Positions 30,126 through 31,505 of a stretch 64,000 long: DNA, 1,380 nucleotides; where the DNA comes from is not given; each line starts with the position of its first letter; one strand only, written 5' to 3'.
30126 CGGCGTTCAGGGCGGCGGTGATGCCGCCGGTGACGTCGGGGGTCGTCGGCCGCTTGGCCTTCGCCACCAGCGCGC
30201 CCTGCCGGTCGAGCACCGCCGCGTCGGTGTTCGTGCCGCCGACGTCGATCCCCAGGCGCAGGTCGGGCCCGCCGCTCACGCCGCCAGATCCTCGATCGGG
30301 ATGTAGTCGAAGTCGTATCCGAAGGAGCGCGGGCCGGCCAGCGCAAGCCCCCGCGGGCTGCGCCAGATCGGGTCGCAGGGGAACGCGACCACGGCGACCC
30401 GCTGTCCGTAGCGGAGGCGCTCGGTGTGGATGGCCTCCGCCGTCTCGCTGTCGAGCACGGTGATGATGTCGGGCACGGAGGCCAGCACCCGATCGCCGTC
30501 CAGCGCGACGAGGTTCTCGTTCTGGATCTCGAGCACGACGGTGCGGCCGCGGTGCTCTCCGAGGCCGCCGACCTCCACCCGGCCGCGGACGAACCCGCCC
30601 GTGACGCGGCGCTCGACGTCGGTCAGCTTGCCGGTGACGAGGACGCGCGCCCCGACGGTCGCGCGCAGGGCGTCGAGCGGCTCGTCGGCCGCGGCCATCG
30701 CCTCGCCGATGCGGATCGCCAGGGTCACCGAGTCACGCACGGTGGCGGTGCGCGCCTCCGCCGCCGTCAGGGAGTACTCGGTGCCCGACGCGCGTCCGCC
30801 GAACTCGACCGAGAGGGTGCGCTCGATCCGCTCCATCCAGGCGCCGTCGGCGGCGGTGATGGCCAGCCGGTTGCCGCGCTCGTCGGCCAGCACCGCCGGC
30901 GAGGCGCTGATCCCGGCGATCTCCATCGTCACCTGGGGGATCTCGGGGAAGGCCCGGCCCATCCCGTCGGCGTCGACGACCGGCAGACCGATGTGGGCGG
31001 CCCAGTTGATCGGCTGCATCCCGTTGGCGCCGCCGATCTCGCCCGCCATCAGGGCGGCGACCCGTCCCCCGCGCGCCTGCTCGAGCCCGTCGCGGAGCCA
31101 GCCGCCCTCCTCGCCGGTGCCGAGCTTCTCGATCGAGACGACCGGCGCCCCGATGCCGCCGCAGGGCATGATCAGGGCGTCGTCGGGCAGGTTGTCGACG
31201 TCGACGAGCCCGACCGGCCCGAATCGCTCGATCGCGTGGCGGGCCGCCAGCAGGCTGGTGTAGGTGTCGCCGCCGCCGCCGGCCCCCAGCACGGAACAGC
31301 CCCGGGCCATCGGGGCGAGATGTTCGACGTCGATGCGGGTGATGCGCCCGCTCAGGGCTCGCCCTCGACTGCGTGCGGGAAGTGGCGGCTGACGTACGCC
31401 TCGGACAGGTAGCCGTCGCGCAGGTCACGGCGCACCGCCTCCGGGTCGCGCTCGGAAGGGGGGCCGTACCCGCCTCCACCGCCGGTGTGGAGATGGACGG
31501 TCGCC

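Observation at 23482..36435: Nine-gene translationally coupled operon: HyuA/HyuB + DUF917 + second hydantoinase-like protein + peptide-type ABC importer, with a divergent PucR regulator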

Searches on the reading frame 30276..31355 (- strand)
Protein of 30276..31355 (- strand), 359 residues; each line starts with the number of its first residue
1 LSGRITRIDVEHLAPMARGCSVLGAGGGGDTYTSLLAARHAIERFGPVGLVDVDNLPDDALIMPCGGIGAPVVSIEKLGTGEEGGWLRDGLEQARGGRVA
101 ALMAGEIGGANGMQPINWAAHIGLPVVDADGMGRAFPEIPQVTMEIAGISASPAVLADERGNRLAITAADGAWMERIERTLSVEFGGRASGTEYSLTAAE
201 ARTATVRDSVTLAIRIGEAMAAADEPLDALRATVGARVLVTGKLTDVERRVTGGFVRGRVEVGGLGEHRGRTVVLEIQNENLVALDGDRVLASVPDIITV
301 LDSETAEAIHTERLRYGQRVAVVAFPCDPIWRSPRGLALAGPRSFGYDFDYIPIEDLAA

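Call 4: search_protein_families(library=pfam, proteins=[window:30276-31310:-])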
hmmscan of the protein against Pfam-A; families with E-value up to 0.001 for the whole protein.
window:30276-31310:- (344 aa): 2 families
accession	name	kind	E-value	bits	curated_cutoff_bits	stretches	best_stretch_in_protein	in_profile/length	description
PF20906.3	S-Me-THD_C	-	1.6e-64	217.2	27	1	155-339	2-190/190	S-Me-THD-like, C-terminal domain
PF06032.18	S-Me-THD_N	-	2.6e-49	167.7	27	1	1-152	6-157/158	S-Me-THD-like, N-terminal domain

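Call 7: search_protein_families(library=ncbifam, proteins=[window:30276-31355:-])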
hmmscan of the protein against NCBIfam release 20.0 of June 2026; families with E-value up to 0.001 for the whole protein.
window:30276-31355:- (359 aa): 2 families
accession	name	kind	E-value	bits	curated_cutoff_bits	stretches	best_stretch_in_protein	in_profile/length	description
NF058532.1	CH3_S_uro_de_S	equivalog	7.3e-29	100.8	450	1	9-325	4-322/352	S-methyl thiohydantoin desulfurase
NF058529.1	thiohydan_desulf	equivalog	6.7e-23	81.3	440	1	15-325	10-329/362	thiohydantoin desulfurase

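Call 11: search_solved_structures(query=window:30276-31355:-, max_evalue=0.01)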
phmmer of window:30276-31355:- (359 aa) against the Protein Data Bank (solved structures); distinct sequences matched with E-value up to 0.01: 1.
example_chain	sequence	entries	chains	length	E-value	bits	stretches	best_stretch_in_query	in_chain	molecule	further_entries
2o3i_A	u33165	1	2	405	3.3e-16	63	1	11-300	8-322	Hypothetical protein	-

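Call 15: find_homologous_proteins(query=window:30276-31355:-, max_evalue=1e-20)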
Query window:30276-31355:- (359 aa): 6272 proteins with E <= 1e-20 among 8000 candidates; the best 120 are listed.
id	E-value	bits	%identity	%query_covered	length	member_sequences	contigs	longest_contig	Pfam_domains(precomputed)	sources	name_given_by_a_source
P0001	9.6e-213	724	97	96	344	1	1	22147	PF20906.4,PF06032.19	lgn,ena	-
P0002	4.2e-212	722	97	96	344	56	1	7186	PF20906.4,PF06032.19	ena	-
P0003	4.0e-211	719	96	96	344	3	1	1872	PF20906.4,PF06032.19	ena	-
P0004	1.5e-210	717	97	96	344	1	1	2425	PF20906.4,PF06032.19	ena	-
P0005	1.5e-210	717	96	96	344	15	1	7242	PF20906.4,PF06032.19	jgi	jgi:uncharacterized protein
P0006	2.0e-210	717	97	96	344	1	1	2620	PF20906.4,PF06032.19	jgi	-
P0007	1.1e-208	711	96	96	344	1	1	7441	PF20906.4,PF06032.19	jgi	jgi:uncharacterized protein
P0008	3.3e-202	690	88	100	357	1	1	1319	PF20906.4,PF06032.19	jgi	jgi:DUF917 family protein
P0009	4.2e-199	679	86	100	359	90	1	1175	PF20906.4,PF06032.19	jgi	jgi:DUF917 family protein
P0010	3.3e-196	670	85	100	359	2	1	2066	PF20906.4,PF06032.19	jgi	jgi:DUF917 family protein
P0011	9.2e-191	652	83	100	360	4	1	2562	PF20906.4,PF06032.19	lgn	-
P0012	4.5e-188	643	84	98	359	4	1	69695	PF20906.4,PF06032.19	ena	-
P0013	9.2e-183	626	82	95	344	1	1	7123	PF20906.4,PF06032.19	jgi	jgi:DUF917 family protein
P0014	2.1e-182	624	80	98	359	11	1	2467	PF20906.4,PF06032.19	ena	-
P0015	2.1e-177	608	82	96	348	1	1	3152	PF20906.4,PF06032.19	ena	-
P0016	3.0e-174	598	76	98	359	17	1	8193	PF20906.4,PF06032.19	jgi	jgi:uncharacterized protein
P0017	3.8e-164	564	72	100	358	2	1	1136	PF20906.4,PF06032.19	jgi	-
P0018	1.6e-161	556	72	98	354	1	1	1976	PF20906.4,PF06032.19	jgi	jgi:DUF917 family protein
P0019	4.1e-160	551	69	100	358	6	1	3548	PF20906.4,PF06032.19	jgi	jgi:uncharacterized protein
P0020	4.0e-159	548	71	99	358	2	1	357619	PF20906.4,PF06032.19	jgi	jgi:DUF917 family protein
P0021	5.4e-159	547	72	98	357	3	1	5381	PF20906.4,PF06032.19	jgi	jgi:DUF917 family protein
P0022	2.7e-156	539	70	98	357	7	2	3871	PF20906.4,PF06032.19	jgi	jgi:uncharacterized protein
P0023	1.2e-155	537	97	72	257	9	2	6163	PF20906.4,PF06032.19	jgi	jgi:DUF917 family protein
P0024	1.7e-154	533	69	97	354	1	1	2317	PF20906.4,PF06032.19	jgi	jgi:uncharacterized protein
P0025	7.4e-154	531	69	99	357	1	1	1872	PF20906.4,PF06032.19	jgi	jgi:hypothetical protein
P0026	4.3e-152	525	69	97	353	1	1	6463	PF20906.4,PF06032.19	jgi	jgi:uncharacterized protein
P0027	2.9e-151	522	68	97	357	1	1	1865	PF20906.4,PF06032.19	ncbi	-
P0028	3.2e-151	522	67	98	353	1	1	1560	PF20906.4,PF06032.19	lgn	-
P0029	7.8e-151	521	68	98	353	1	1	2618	PF20906.4,PF06032.19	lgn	-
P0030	2.3e-150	519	68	98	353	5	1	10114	PF20906.4,PF06032.19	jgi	jgi:uncharacterized protein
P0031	6.6e-150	518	68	98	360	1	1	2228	PF20906.4,PF06032.19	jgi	jgi:DUF917 family protein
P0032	1.6e-149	516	67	98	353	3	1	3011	PF20906.4,PF06032.19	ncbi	-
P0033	3.6e-149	515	69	98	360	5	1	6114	PF20906.4,PF06032.19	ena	-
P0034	1.1e-148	514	67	98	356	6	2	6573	PF20906.4,PF06032.19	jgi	jgi:DUF917 family protein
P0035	1.3e-148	513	66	98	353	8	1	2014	PF20906.4,PF06032.19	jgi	jgi:hypothetical protein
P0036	1.6e-148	513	67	98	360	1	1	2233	PF20906.4,PF06032.19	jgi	jgi:uncharacterized protein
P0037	2.2e-148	513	68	98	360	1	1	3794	PF20906.4,PF06032.19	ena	-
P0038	2.9e-148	512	67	98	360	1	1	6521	PF20906.4,PF06032.19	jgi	jgi:uncharacterized protein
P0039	3.4e-148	512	67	98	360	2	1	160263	PF20906.4,PF06032.19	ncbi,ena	-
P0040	3.8e-148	512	67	98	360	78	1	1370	PF20906.4,PF06032.19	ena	-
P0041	5.1e-148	511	68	98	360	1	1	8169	PF20906.4,PF06032.19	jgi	-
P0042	5.8e-148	511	69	98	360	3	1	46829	PF20906.4,PF06032.19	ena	-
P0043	7.5e-148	511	66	98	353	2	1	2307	PF20906.4,PF06032.19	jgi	jgi:uncharacterized protein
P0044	7.8e-148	511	68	98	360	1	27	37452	PF20906.4,PF06032.19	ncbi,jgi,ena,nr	ncbi:MAG TPA: DUF917 domain-containing protein [Streptosporangiaceae bacterium]|jgi:DUF917 family pr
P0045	9.2e-148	511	68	98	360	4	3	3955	PF20906.4,PF06032.19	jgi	jgi:DUF917 family protein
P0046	9.7e-148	510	69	95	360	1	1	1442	PF20906.4,PF06032.19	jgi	jgi:DUF917 family protein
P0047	1.0e-147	510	67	98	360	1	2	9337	PF20906.4,PF06032.19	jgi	-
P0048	1.1e-147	510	68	98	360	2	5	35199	PF20906.4,PF06032.19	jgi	jgi:DUF917 family protein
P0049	1.4e-147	510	68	98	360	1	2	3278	PF20906.4,PF06032.19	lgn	-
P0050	1.6e-147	510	68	98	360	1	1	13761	PF20906.4,PF06032.19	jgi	-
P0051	2.0e-147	509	67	98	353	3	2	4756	PF20906.4,PF06032.19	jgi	jgi:uncharacterized protein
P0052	2.1e-147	509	67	98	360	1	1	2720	PF20906.4,PF06032.19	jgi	jgi:uncharacterized protein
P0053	2.3e-147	509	67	98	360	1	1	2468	PF20906.4,PF06032.19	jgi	-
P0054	2.7e-147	509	68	98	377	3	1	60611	PF20906.4,PF06032.19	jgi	jgi:DUF917 family protein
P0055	3.1e-147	509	66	98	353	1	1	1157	PF20906.4,PF06032.19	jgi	jgi:DUF917 family protein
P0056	3.2e-147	509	67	98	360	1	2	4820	PF20906.4,PF06032.19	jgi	jgi:DUF917 family protein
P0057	4.3e-147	508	68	98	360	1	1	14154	PF20906.4,PF06032.19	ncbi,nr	ncbi:MAG: uncharacterized protein QOG05_4297 [Streptosporangiaceae bacterium]|nr:uncharacterized pro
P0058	4.8e-147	508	68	98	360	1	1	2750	PF20906.4,PF06032.19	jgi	jgi:DUF917 family protein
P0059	5.6e-147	508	67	98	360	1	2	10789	PF20906.4,PF06032.19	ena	-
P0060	5.7e-147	508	67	98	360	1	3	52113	PF20906.4,PF06032.19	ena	-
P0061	7.4e-147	508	67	98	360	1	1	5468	PF20906.4,PF06032.19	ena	-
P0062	7.4e-147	508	67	98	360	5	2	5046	PF20906.4,PF06032.19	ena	-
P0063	9.3e-147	507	67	98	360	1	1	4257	PF20906.4,PF06032.19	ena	-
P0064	9.4e-147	507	68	96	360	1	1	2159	PF20906.4,PF06032.19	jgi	-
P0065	9.7e-147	507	67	98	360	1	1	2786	PF20906.4,PF06032.19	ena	-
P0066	1.1e-146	507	67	98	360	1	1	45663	PF20906.4,PF06032.19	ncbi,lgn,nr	ncbi:MAG TPA: DUF917 domain-containing protein [Streptosporangiaceae bacterium]|nr:DUF917 domain-con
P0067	1.6e-146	506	67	98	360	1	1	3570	PF20906.4,PF06032.19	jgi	jgi:uncharacterized protein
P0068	1.7e-146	506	68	98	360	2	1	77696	PF20906.4,PF06032.19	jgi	jgi:DUF917 family protein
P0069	2.1e-146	506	67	98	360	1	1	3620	PF20906.4,PF06032.19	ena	-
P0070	2.3e-146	506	67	98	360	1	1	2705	PF20906.4,PF06032.19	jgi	jgi:uncharacterized protein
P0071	2.3e-146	506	62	98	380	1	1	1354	PF20906.4,PF06032.19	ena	-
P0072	2.5e-146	506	68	98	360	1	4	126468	PF20906.4,PF06032.19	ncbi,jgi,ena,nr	ncbi:MAG TPA: DUF917 domain-containing protein [Streptosporangiaceae bacterium]|nr:DUF917 domain-con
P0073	2.5e-146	506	67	98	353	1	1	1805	PF20906.4,PF06032.19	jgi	jgi:DUF917 family protein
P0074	2.6e-146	506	67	98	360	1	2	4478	PF20906.4,PF06032.19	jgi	jgi:uncharacterized protein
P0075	2.7e-146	506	66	98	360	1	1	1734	PF20906.4,PF06032.19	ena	-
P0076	3.1e-146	506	67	98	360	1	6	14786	PF20906.4,PF06032.19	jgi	jgi:DUF917 family protein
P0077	3.2e-146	505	67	98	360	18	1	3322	PF20906.4,PF06032.19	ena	-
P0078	3.4e-146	505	67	98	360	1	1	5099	PF20906.4,PF06032.19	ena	-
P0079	3.5e-146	505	67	98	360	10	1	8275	PF20906.4,PF06032.19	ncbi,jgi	-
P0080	3.6e-146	505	67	98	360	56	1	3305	PF20906.4,PF06032.19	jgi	jgi:DUF917 family protein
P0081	3.7e-146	505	67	98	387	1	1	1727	PF20906.4,PF06032.19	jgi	jgi:uncharacterized protein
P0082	3.8e-146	505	67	98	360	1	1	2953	PF20906.4,PF06032.19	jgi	jgi:DUF917 family protein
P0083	5.1e-146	505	67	98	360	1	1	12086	PF20906.4,PF06032.19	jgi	-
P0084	6.2e-146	505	68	96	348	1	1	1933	PF20906.4,PF06032.19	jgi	-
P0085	6.2e-146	505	68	98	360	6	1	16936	PF20906.4,PF06032.19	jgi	jgi:uncharacterized protein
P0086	6.2e-146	505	67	98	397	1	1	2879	PF20906.4,PF06032.19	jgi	jgi:uncharacterized protein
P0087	6.6e-146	504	68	98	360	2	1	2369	PF20906.4,PF06032.19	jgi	-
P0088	6.8e-146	504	67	98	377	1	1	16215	PF20906.4,PF06032.19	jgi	jgi:uncharacterized protein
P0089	7.2e-146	504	68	98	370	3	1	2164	PF20906.4,PF06032.19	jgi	-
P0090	7.7e-146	504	67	98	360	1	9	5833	PF20906.4,PF06032.19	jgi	-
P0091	8.2e-146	504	66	98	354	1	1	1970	PF20906.4,PF06032.19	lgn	-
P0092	8.5e-146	504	67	98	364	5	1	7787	PF20906.4,PF06032.19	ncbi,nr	ncbi:MAG: DUF917 domain-containing protein [Actinobacteria bacterium]|nr:DUF917 domain-containing pr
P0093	8.7e-146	504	67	98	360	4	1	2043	PF20906.4,PF06032.19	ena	-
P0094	9.4e-146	504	68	98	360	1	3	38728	PF20906.4,PF06032.19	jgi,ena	-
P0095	9.7e-146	504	66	98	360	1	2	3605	PF20906.4,PF06032.19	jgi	jgi:DUF917 family protein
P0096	1.0e-145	504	68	98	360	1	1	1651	PF20906.4,PF06032.19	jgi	jgi:DUF917 family protein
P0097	1.4e-145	503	66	98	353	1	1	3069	PF20906.4,PF06032.19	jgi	jgi:DUF917 family protein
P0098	1.6e-145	503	66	98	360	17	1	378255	PF20906.4,PF06032.19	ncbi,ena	-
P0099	1.6e-145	503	67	98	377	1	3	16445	PF20906.4,PF06032.19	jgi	jgi:uncharacterized protein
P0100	1.8e-145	503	67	98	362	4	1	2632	PF20906.4,PF06032.19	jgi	jgi:uncharacterized protein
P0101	1.9e-145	503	67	98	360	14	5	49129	PF20906.4,PF06032.19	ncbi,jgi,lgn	ncbi:MAG TPA: DUF917 domain-containing protein [Streptosporangiaceae bacterium]|jgi:hypothetical pro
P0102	2.0e-145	503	66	97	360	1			PF20906.4,PF06032.19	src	-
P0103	2.4e-145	503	67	98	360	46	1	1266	PF20906.4,PF06032.19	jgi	jgi:uncharacterized protein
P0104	2.8e-145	502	65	98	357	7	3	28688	PF20906.4,PF06032.19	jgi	jgi:uncharacterized protein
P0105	4.0e-145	502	67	98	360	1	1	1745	PF20906.4,PF06032.19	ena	-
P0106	4.0e-145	502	67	98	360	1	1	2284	PF20906.4,PF06032.19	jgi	jgi:hypothetical protein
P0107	4.2e-145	502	68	98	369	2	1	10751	PF20906.4,PF06032.19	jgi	jgi:DUF917 family protein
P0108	4.7e-145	502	66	98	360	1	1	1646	PF20906.4,PF06032.19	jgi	-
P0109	4.8e-145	502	67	98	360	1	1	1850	PF20906.4,PF06032.19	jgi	jgi:DUF917 family protein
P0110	5.5e-145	501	68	94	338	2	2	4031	PF20906.4,PF06032.19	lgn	-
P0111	5.5e-145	501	68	98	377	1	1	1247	PF20906.4,PF06032.19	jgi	jgi:uncharacterized protein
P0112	5.8e-145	501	66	98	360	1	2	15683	PF20906.4,PF06032.19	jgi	jgi:uncharacterized protein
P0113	6.3e-145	501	66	98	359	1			PF20906.4,PF06032.19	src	-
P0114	6.7e-145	501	66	98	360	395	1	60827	PF20906.4,PF06032.19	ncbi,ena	-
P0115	7.0e-145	501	67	98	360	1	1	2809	PF20906.4,PF06032.19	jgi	jgi:uncharacterized protein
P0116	7.3e-145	501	66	98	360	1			PF20906.4,PF06032.19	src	-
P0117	7.4e-145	501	66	98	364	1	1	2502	PF20906.4,PF06032.19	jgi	jgi:DUF917 family protein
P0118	7.7e-145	501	67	98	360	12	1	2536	PF20906.4,PF06032.19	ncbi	-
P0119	7.9e-145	501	67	98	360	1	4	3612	PF20906.4,PF06032.19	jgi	jgi:DUF917 family protein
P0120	8.3e-145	501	67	98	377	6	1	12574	PF20906.4,PF06032.19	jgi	jgi:uncharacterized protein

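Call 18: find_encoding_contigs(protein=P0012, flank=10000, max_places=2)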
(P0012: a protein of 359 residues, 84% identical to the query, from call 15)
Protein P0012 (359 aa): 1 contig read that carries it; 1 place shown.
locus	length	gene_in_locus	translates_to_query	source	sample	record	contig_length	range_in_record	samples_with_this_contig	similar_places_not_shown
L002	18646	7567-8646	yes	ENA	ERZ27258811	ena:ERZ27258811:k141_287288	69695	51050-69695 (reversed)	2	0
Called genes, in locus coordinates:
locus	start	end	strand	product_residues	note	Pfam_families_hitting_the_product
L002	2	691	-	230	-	?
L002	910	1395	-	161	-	PF12802:MarR_2, PF13551:HTH_29 (faint)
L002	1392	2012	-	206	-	PF01965:DJ-1_PfpI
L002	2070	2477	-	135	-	PF07883:Cupin_2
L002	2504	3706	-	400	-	PF13556:HTH_30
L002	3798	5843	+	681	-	PF05378:Hydant_A_N, PF01968:Hydantoinase_A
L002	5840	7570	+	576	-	PF02538:Hydantoinase_B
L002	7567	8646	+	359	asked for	PF06032:S-Me-THD_N, PF20906:S-Me-THD_C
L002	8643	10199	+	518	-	PF05378:Hydant_A_N, PF13941:MutL (faint), PF01968:Hydantoinase_A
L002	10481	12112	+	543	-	PF00496:SBP_bac_5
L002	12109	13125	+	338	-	PF19300:BPD_transp_1_N, PF00528:BPD_transp_1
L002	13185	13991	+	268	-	PF00528:BPD_transp_1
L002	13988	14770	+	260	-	PF00005:ABC_tran, PF08352:oligo_HPY (weak)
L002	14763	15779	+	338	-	PF00005:ABC_tran, PF02463:SMC_N, PF13304:AAA_21 (faint), PF08352:oligo_HPY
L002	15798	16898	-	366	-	PF13668:Ferritin_2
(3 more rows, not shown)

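Call 19: find_encoding_contigs(protein=P0020, flank=10000, max_places=2)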
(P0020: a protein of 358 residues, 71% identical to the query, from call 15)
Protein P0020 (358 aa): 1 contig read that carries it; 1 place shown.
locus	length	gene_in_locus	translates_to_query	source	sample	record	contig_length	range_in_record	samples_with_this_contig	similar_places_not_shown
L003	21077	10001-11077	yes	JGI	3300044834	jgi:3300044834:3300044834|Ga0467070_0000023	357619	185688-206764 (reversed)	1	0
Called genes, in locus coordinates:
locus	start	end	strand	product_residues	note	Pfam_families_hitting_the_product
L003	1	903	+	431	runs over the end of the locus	PF01547:SBP_bac_1, PF13416:SBP_bac_8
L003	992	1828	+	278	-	PF00528:BPD_transp_1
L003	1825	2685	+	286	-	PF00528:BPD_transp_1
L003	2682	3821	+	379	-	PF00005:ABC_tran, PF17912:OB_MalK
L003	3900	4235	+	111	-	PF01740:STAS, PF13466:STAS_2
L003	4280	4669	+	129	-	PF13298:LigD_N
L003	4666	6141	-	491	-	PF17853:GGDEF_2, PF13556:HTH_30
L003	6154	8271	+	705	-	PF05378:Hydant_A_N, PF01968:Hydantoinase_A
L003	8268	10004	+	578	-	PF02538:Hydantoinase_B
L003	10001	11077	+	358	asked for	PF06032:S-Me-THD_N, PF20906:S-Me-THD_C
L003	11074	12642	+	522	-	PF05378:Hydant_A_N, PF13941:MutL (faint), PF01968:Hydantoinase_A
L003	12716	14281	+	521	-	PF00496:SBP_bac_5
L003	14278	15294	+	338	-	PF19300:BPD_transp_1_N, PF00528:BPD_transp_1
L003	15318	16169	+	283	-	PF12911:OppC_N (weak), PF00528:BPD_transp_1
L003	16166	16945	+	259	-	PF00005:ABC_tran, PF13304:AAA_21 (weak), PF08352:oligo_HPY (weak)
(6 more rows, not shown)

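Call 23: find_related_loci(query=A1, collection=genome_contigs, flank=10000)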
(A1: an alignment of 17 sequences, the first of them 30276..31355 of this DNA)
Query A1 (359 aa) in genome_contigs; peptide patterns used: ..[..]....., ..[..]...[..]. (x = any residue, [..] = any of these).
166 stretches matched a pattern; 135 encode a relative of the query (tblastn E <= 1e-3); the best 80 are kept; 80 distinct loci.
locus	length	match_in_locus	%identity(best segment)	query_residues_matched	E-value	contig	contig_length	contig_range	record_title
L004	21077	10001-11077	91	1-359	0e+0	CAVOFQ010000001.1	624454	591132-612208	MAG: uncultured Actinomycetes bacterium isolate MFD10113.bin.2.41 genome assembly, contig: contig_14880, whole genome sh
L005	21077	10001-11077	92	1-359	0e+0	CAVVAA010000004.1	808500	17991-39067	MAG: uncultured Actinomycetes bacterium isolate MFD05513.bin.2.233 genome assembly, contig: contig_31314, whole genome s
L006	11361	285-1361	93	1-359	0e+0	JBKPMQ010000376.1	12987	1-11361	MAG: Actinomycetota bacterium isolate GS_HAYS_MAG_00062 GS_HAYS_000002435278, whole genome shotgun sequence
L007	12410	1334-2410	88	1-359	0e+0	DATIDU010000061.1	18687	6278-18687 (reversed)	MAG TPA_asm: Gaiellales bacterium isolate SMAG_U16351 k141_832835, whole genome shotgun sequence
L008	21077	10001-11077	83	1-358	0e+0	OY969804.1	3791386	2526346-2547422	MAG: uncultured Actinomycetes bacterium isolate MFD00731.bin.c.4 genome assembly, chromosome: 1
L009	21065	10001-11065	87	5-359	0e+0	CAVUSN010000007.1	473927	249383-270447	MAG: uncultured Actinomycetes bacterium isolate MFD06085.bin.2.163 genome assembly, contig: contig_32354, whole genome s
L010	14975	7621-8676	84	8-359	0e+0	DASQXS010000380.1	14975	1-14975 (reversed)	MAG TPA_asm: Gaiellales bacterium isolate SMAG_U11045 k141_957388, whole genome shotgun sequence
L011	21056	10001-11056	87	8-359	0e+0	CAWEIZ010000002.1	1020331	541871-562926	MAG: uncultured Actinomycetes bacterium isolate MFD06085.bin.1.163 genome assembly, contig: contig_14712, whole genome s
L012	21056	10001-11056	68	8-358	1e-153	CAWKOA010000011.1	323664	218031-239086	MAG: uncultured Actinomycetes bacterium isolate MFD09286.bin.2.81 genome assembly, contig: contig_22616, whole genome sh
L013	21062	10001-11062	71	5-358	2e-153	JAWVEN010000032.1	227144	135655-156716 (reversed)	MAG: Gaiellales bacterium isolate BP_430 scaffold_3210338, whole genome shotgun sequence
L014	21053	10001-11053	67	7-357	6e-153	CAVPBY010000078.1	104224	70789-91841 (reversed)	MAG: uncultured Solirubrobacteraceae bacterium isolate MFD10064.bin.2.72 genome assembly, contig: contig_6283, whole gen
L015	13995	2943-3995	68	7-357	5e-153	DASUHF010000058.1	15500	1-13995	MAG TPA_asm: Solirubrobacteraceae bacterium isolate SMAG_U1425 k141_1051138, whole genome shotgun sequence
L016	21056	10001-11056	68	8-358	2e-152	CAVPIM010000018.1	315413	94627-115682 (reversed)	MAG: uncultured Actinomycetes bacterium isolate MFD00008.bin.2.138 genome assembly, contig: contig_8019, whole genome sh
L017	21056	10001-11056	67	8-358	2e-152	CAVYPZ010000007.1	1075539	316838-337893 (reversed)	MAG: uncultured Actinomycetes bacterium isolate MFD05512.bin.1.277 genome assembly, contig: contig_3601, whole genome sh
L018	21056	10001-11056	67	8-358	5e-152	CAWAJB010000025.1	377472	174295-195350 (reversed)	MAG: uncultured Actinomycetes bacterium isolate MFD02416.bin.2.242 genome assembly, contig: contig_4289, whole genome sh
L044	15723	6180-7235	62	5-355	8e-142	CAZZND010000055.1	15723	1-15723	MAG TPA_asm: uncultured Actinomycetes bacterium isolate SRP119689_co1_113 genome assembly, contig: NODE_5263_length_1572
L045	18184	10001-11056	64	8-357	3e-141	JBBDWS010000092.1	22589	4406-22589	MAG: Actinomycetota bacterium isolate LejiaD_69_26 Lejia_D_3722_length_22589_cov_16, whole genome shotgun sequence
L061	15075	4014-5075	62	7-359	2e-138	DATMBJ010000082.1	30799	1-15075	MAG TPA_asm: Actinomycetota bacterium isolate SMAG_U13350 k141_444455, whole genome shotgun sequence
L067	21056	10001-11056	60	5-355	2e-134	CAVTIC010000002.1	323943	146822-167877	MAG: uncultured Actinomycetes bacterium isolate MFD06229.bin.1.13 genome assembly, contig: contig_3064, whole genome sho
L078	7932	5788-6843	61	7-357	4e-130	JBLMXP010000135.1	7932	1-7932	MAG: Planctomycetaceae bacterium isolate MAG253 PRJNA957066_bin34_renamed_134, whole genome shotgun sequence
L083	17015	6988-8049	60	7-359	1e-127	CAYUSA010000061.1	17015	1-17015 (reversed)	MAG TPA_asm: uncultured Actinomycetes bacterium isolate SRP302447_co1_138 genome assembly, contig: NODE_8911_length_1701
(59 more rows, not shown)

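Call 25: find_encoding_contigs(protein=P0039, flank=10000, max_places=2)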
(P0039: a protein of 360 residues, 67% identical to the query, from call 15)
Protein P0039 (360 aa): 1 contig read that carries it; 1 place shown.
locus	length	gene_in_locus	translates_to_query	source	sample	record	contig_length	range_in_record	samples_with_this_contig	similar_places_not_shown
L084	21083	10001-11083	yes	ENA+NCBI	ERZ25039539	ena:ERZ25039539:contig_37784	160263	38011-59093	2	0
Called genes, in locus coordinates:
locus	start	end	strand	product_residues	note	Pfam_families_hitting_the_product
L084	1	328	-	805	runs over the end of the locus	PF02687:FtsX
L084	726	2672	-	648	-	PF07992:Pyr_redox_2, PF13738:Pyr_redox_3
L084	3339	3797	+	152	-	PF12728:HTH_17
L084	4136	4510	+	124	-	PF01022:HTH_5, PF12840:HTH_20 (weak)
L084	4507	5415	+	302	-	PF01545:Cation_efflux, PF16916:ZT_dimer (weak)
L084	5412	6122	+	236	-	PF01545:Cation_efflux (weak)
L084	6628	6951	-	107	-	-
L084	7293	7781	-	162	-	PF19545:DUF6069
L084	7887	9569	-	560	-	PF17853:GGDEF_2, PF13556:HTH_30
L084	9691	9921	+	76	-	-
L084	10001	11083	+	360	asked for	PF06032:S-Me-THD_N, PF20906:S-Me-THD_C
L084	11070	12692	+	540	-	PF05378:Hydant_A_N, PF01968:Hydantoinase_A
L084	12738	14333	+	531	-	PF00496:SBP_bac_5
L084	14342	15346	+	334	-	PF19300:BPD_transp_1_N, PF00528:BPD_transp_1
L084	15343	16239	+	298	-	PF12911:OppC_N (weak), PF00528:BPD_transp_1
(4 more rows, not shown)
